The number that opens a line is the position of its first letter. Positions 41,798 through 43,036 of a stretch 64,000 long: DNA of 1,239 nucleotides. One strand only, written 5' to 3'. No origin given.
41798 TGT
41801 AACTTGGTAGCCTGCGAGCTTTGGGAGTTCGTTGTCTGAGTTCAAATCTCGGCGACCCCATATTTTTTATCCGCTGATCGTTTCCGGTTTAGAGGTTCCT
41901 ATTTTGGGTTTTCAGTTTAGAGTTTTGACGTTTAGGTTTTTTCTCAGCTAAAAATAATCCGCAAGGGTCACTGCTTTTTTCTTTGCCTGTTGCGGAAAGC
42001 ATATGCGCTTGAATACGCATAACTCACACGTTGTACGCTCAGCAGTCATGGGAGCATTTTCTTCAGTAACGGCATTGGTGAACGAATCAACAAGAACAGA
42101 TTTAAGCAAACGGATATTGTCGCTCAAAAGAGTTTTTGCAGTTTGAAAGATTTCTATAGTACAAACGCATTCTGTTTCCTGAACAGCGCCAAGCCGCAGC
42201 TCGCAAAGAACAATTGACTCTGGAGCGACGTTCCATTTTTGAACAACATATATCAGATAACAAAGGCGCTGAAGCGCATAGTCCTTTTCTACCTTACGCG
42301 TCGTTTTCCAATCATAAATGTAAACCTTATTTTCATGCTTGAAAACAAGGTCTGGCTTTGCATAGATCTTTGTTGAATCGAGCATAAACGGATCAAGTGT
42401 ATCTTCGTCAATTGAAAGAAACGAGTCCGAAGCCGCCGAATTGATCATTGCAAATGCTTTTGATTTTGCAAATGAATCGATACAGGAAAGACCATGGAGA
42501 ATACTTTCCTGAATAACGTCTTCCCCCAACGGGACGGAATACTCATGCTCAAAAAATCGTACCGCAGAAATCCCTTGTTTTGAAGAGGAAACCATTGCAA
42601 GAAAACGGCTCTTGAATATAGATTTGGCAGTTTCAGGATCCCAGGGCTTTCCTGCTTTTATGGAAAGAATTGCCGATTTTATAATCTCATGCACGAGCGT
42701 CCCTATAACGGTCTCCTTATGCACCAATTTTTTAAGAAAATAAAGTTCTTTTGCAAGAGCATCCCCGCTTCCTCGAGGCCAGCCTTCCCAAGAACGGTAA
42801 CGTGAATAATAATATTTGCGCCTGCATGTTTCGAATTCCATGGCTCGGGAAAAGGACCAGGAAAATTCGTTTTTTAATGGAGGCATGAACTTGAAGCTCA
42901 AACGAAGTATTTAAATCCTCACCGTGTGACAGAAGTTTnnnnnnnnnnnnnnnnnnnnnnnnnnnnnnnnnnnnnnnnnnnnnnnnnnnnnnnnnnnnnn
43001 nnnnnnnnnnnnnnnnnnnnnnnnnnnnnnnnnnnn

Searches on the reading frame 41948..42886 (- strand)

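Call 75: search_protein_families(library=pfam, proteins=[window:41948-42886:-], max_evalue=0.001)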
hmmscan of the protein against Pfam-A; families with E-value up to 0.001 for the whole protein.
window:41948-42886:- (312 aa): 1 family
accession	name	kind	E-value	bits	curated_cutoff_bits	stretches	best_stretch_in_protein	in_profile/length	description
PF12705.13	PDDEXK_1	-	2.8e-15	57.4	22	1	9-296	1-246/247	PD-(D/E)XK nuclease superfamily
